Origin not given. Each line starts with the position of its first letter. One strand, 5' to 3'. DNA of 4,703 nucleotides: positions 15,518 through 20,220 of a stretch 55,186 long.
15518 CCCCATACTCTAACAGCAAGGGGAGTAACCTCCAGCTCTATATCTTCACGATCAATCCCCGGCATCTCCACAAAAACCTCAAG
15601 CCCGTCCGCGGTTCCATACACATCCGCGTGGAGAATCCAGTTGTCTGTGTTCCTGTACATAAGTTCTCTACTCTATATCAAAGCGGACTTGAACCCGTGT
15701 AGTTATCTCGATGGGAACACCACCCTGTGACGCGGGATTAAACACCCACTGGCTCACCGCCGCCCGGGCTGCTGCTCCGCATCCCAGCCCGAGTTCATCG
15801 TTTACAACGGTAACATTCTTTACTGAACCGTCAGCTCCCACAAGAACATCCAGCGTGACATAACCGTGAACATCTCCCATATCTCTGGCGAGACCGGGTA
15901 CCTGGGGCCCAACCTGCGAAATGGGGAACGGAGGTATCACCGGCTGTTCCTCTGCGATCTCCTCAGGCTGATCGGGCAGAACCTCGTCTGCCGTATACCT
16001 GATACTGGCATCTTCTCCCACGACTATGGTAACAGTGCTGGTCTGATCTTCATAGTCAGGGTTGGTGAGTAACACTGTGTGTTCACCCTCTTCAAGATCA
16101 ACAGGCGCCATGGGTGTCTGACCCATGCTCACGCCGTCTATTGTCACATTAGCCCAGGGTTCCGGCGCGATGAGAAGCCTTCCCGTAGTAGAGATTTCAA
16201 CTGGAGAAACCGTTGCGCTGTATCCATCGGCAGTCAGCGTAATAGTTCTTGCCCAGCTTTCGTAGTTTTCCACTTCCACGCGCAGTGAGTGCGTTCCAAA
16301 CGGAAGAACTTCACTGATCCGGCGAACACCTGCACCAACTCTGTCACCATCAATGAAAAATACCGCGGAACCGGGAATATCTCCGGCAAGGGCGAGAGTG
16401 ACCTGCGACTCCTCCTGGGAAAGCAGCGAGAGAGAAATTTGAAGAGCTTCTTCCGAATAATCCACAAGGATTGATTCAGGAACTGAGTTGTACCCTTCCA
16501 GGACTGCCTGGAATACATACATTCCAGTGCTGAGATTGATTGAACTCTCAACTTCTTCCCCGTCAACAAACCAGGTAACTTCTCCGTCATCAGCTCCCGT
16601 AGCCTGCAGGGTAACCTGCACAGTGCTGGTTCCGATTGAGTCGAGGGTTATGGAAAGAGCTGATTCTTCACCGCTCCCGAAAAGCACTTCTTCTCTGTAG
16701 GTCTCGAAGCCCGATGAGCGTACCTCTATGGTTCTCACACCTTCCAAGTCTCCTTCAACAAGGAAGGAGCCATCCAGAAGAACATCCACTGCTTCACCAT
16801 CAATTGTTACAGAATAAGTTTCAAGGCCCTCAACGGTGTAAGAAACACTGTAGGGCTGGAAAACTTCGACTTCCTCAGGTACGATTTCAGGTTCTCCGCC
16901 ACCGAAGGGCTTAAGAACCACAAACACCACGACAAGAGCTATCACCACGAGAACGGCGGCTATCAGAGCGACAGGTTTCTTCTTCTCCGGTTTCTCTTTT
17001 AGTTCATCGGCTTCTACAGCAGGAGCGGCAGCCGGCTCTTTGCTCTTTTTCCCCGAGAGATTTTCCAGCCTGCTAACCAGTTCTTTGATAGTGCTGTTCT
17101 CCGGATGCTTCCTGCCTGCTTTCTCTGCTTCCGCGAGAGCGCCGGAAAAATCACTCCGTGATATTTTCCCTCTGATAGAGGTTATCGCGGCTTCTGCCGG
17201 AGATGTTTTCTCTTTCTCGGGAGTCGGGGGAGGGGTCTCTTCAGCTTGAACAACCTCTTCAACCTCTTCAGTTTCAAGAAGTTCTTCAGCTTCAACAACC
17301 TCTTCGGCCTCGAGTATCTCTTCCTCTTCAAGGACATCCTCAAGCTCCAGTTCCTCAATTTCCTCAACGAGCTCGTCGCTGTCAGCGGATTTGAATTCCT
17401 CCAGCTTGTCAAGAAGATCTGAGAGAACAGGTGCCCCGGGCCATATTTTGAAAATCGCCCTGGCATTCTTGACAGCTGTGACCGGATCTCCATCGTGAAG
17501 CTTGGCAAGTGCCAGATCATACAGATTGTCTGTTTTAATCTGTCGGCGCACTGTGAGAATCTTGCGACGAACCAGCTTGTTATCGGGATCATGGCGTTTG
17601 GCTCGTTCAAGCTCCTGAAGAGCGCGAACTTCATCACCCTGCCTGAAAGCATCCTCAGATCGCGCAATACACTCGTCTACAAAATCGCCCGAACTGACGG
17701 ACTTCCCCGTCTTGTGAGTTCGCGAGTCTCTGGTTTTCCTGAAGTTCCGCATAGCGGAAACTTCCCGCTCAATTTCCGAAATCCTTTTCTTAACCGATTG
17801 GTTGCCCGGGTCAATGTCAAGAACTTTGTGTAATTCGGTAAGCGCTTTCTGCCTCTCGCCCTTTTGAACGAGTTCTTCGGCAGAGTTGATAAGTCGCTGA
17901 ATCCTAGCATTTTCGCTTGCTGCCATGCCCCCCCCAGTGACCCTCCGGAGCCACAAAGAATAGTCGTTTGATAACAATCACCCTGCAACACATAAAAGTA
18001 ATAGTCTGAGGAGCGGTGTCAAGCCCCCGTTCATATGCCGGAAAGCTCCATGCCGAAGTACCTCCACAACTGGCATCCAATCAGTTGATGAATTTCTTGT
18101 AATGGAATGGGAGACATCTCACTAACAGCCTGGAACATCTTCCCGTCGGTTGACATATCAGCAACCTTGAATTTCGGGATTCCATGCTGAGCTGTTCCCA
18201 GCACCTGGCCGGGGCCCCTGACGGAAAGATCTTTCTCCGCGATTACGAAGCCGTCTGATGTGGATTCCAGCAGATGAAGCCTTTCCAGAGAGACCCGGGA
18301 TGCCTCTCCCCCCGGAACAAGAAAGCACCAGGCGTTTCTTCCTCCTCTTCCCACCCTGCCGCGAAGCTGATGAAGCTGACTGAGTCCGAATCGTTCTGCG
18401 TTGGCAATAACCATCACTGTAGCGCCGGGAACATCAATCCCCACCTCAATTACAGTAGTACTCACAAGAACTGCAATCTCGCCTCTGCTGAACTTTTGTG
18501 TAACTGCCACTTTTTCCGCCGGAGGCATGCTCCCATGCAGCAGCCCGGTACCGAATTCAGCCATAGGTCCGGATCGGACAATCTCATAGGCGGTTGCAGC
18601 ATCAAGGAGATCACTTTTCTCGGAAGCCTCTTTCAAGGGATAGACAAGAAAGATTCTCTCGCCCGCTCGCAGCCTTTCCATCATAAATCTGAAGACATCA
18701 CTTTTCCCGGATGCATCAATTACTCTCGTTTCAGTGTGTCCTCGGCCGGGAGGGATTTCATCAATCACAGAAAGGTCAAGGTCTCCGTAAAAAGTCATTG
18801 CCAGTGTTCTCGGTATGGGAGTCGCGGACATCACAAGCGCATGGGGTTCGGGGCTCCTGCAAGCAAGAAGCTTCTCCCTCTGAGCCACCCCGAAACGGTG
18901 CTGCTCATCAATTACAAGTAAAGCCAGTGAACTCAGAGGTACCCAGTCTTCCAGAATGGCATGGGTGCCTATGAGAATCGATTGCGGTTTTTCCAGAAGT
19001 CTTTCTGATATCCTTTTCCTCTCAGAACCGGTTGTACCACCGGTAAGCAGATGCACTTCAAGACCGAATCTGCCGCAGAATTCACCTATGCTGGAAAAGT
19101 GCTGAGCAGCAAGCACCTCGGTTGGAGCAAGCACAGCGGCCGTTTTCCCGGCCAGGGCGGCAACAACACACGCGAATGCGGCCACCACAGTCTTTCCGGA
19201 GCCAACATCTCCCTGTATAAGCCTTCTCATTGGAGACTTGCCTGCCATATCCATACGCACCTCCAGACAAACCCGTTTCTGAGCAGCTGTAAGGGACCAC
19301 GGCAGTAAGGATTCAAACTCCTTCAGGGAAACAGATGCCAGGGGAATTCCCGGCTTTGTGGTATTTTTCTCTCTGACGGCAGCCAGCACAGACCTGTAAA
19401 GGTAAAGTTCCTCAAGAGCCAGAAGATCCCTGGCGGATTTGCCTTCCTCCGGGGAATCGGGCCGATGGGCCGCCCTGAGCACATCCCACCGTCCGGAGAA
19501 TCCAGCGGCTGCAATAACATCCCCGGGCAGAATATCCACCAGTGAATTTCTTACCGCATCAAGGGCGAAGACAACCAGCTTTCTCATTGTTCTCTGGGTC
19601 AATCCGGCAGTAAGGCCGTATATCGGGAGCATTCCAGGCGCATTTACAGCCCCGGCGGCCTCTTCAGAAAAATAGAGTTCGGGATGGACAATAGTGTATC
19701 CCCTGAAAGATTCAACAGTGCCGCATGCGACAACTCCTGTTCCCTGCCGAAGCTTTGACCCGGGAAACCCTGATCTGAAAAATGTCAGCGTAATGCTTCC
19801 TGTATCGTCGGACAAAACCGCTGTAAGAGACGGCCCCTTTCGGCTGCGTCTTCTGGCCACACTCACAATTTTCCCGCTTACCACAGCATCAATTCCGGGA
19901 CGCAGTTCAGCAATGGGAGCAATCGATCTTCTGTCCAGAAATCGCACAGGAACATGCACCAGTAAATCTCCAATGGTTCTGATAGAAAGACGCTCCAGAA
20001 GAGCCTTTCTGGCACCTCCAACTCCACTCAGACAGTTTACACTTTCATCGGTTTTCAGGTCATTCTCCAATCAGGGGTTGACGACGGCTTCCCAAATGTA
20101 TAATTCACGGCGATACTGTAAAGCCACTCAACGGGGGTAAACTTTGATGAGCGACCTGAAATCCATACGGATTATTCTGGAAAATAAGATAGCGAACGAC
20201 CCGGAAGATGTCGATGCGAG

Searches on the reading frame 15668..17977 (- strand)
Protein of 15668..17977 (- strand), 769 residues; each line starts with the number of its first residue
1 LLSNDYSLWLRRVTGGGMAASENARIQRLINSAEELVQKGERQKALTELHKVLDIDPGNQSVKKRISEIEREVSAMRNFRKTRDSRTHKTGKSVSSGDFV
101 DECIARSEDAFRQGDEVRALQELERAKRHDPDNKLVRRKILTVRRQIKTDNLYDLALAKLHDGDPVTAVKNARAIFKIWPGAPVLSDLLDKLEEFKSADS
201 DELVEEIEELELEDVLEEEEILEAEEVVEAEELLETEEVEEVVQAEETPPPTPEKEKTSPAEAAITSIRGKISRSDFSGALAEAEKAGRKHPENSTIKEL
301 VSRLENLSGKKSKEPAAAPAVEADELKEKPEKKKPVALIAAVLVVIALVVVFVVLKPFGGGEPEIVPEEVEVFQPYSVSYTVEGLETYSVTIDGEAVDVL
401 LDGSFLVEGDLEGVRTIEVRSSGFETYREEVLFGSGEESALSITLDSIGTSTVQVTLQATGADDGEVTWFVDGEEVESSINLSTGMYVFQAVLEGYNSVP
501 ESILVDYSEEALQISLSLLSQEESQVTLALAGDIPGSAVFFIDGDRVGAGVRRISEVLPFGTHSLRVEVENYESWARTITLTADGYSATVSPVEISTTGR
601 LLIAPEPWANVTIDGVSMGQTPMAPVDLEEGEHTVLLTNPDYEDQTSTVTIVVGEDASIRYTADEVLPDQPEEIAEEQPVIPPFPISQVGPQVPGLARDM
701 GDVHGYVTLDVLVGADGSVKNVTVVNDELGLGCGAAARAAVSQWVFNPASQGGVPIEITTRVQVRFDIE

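Call 71: search_protein_families(library=pfam, proteins=[window:15668-17977:-], max_evalue=0.00001)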
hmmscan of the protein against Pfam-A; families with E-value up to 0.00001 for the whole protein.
window:15668-17977:- (769 aa): 5 families
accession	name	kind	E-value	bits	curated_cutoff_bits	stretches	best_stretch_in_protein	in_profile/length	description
PF08308.17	PEGA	-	7.5e-22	77.5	20.8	1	609-662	13-66/71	PEGA domain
PF03544.19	TonB_C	-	3.9e-12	46.9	24.6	1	696-768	8-79/79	Gram-negative bacterial TonB protein C-terminal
PF13428.12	TPR_14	-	1.3e-07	32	23.5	0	106-138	7-39/44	Tetratricopeptide repeat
PF13620.12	CarboxypepD_reg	-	2e-06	28.5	32.3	0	402-445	37-81/82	Carboxypeptidase regulatory-like domain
PF07719.23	TPR_2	-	8.2e-06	26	27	0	102-133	3-34/34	Tetratricopeptide repeat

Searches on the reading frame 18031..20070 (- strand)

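Call 71: search_protein_families(library=pfam, proteins=[window:18031-20070:-], max_evalue=0.00001)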
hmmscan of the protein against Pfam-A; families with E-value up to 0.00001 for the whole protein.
window:18031-20070:- (679 aa): 7 families
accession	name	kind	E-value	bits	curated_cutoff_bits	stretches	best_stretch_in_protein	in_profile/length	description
PF17191.10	RecG_wedge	-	2.7e-26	92.5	23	1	15-167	6-156/162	RecG wedge domain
PF00270.35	DEAD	-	3e-23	82.8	26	1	283-424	17-165/167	DEAD/DEAH box helicase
PF00271.37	Helicase_C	-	2e-20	73.5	23.5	1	468-577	13-110/110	Helicase conserved C-terminal domain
PF19833.4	RecG_dom3_C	-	1.3e-09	38.4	26.8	1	604-652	1-50/87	ATP-dependent DNA helicase RecG, domain 3, C-terminal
PF04851.21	ResIII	-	1.9e-07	31.5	22.5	1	260-418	4-162/164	Type III restriction enzyme, res subunit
PF07517.20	SecA_DEAD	-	1.6e-06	28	24.6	1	288-353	98-163/290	SecA DEAD-like domain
PF01336.31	tRNA_anti-codon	-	5.7e-06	26.6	27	0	64-132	3-72/75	OB-fold nucleic acid binding domain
